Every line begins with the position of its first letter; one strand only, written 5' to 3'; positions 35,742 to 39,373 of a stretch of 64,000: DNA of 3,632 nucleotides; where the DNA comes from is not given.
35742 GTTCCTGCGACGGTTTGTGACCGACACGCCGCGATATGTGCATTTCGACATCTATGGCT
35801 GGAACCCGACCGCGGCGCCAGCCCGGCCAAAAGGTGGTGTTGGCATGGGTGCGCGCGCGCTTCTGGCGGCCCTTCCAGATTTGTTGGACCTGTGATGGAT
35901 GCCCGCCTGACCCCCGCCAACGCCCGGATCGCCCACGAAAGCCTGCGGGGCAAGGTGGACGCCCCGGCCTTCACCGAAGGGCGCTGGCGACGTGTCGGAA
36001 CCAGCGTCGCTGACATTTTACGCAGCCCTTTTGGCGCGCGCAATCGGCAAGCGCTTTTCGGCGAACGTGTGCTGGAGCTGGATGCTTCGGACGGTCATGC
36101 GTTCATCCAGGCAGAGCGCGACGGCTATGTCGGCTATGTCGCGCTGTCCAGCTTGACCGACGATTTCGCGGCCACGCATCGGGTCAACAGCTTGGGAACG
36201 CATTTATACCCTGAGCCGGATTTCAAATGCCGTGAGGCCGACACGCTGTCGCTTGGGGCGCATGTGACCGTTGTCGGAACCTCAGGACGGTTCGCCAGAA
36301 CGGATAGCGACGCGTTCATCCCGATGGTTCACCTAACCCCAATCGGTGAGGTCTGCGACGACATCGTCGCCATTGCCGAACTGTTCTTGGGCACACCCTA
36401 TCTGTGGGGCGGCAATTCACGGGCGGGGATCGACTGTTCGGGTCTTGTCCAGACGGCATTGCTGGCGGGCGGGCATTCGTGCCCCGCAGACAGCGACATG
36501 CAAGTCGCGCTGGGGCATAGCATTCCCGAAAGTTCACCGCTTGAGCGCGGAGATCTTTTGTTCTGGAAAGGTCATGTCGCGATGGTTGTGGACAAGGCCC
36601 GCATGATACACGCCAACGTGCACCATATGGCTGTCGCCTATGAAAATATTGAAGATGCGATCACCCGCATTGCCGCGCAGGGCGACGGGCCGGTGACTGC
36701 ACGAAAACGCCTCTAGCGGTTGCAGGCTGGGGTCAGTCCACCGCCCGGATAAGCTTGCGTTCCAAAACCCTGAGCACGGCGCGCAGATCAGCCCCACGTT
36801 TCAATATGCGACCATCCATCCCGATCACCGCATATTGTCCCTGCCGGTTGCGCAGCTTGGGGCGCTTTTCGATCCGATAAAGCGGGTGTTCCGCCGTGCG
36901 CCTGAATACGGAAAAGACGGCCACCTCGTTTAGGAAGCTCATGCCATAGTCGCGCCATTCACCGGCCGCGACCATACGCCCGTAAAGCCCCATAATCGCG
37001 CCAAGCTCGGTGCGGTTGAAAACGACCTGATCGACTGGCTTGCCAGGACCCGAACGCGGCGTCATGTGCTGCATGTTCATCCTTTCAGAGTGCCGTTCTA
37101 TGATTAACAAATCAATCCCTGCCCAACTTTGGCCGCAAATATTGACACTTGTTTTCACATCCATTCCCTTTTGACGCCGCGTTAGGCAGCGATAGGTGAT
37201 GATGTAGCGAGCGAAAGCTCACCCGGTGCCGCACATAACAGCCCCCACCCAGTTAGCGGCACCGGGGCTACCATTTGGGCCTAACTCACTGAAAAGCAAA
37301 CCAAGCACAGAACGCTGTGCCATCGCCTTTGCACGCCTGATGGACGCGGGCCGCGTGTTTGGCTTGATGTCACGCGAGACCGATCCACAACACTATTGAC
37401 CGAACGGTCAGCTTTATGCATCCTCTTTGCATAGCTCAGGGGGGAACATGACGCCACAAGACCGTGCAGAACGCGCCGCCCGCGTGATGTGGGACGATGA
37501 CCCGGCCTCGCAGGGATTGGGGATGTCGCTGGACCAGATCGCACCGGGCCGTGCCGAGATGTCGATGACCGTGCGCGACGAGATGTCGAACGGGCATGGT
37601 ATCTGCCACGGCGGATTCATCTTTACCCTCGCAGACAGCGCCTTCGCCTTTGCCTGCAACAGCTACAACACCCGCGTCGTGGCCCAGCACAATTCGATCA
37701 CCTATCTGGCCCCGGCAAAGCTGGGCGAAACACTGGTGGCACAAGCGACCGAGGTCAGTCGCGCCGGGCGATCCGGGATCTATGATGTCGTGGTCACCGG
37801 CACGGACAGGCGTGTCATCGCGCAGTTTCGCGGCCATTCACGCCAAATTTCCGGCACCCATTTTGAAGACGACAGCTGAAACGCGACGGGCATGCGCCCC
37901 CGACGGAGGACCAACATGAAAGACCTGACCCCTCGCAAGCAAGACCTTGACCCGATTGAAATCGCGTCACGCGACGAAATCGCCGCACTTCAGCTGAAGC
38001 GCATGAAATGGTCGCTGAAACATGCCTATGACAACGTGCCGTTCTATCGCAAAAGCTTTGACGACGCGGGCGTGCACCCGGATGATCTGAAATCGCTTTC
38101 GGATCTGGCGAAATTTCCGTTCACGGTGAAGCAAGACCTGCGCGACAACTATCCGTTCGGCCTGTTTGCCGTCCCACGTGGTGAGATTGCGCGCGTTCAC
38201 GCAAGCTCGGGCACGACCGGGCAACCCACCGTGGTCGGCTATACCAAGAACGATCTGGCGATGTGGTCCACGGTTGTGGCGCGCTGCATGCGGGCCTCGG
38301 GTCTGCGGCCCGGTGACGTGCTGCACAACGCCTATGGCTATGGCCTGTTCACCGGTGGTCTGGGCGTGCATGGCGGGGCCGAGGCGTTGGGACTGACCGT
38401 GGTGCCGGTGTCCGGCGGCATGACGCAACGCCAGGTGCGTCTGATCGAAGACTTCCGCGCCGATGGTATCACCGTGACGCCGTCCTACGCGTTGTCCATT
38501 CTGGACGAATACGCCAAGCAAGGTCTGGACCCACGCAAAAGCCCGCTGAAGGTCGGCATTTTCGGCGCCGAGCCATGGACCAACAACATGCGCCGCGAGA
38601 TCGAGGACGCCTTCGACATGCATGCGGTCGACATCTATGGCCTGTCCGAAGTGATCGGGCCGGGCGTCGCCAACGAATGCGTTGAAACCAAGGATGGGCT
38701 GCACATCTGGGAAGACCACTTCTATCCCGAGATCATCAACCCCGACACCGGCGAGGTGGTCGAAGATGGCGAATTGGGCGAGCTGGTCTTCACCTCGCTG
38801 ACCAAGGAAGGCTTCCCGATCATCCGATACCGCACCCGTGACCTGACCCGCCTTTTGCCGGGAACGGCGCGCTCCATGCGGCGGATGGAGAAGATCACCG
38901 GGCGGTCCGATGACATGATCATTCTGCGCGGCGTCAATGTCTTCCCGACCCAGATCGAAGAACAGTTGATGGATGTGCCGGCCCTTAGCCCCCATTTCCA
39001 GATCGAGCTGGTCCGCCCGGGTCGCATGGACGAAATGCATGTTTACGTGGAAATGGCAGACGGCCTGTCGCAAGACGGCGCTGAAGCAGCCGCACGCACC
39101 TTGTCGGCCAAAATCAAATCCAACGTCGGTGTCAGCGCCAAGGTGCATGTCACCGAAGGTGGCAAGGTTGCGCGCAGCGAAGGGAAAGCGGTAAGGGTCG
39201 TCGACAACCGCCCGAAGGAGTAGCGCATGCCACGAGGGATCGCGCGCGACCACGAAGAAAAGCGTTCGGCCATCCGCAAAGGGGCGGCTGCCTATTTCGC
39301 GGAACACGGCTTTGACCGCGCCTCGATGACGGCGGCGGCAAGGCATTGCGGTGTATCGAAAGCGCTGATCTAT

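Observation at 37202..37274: Candidate sRNA: compact three-way junction with a GNRA loop and a C-rich anti-SD-like loop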

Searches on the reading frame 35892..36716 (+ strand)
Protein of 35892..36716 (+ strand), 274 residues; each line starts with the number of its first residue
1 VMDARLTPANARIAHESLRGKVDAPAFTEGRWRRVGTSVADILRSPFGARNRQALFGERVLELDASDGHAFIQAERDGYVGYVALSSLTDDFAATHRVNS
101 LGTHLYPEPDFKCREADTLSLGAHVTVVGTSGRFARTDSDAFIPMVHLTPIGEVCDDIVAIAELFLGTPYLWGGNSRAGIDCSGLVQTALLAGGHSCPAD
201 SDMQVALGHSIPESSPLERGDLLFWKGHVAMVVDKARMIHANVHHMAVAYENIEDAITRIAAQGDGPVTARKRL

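Call 70: search_protein_families(library=pfam, proteins=[window:35892-36716:+], max_evalue=0.001)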
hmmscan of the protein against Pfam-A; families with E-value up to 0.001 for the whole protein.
window:35892-36716:+ (274 aa): 2 families
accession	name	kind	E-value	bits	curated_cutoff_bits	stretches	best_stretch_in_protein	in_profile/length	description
PF00877.26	NLPC_P60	-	5.6e-18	65.3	23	1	167-254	1-92/105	NlpC/P60 family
PF18348.7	SH3_16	-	1.4e-13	50.8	25.8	1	44-88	3-49/49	Bacterial dipeptidyl-peptidase Sh3 domain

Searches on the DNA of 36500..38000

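Call 4: search_rna_families(source=window, start=36500, end=38000, threshold=evalue, max_evalue=10, show_alignments=3)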
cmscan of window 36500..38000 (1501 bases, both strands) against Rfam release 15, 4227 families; matches with E-value up to 10: 0.
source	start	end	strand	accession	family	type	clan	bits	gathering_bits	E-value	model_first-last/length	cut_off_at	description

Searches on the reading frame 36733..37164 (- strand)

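Call 70: search_protein_families(library=pfam, proteins=[window:36733-37164:-], max_evalue=0.001)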
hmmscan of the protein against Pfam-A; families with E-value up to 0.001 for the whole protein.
window:36733-37164:- (143 aa): 1 family
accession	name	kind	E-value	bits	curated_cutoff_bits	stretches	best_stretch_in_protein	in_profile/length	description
PF10984.13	DUF2794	-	5e-40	135.9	27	1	47-131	1-85/85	Protein of unknown function (DUF2794)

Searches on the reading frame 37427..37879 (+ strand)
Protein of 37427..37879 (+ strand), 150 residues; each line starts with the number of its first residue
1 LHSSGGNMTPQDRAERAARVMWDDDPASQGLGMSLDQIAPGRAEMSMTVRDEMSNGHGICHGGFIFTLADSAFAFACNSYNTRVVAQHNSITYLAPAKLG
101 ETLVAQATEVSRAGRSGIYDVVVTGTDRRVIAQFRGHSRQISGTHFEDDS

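Call 70: search_protein_families(library=pfam, proteins=[window:37427-37879:+], max_evalue=0.001)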
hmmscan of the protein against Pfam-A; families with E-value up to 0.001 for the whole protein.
window:37427-37879:+ (150 aa): 2 families
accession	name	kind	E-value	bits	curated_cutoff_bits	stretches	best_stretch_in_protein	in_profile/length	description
PF03061.28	4HBT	-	9.8e-15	55.1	20.6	1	57-131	1-78/79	Thioesterase superfamily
PF14539.12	DUF4442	-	2.2e-06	28.3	25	1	26-129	14-119/132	Domain of unknown function (DUF4442)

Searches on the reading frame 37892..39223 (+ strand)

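Call 70: search_protein_families(library=pfam, proteins=[window:37892-39223:+], max_evalue=0.001)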
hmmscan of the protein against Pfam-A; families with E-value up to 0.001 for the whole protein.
window:37892-39223:+ (443 aa): 2 families
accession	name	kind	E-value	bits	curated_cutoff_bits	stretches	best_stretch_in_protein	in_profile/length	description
PF14535.12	AMP-binding_C_2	-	1.2e-26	93.2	25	1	347-440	1-96/96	AMP-binding enzyme C-terminal domain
PF00501.34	AMP-binding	-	8.6e-15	54.8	29.9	1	97-300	162-374/384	AMP-binding enzyme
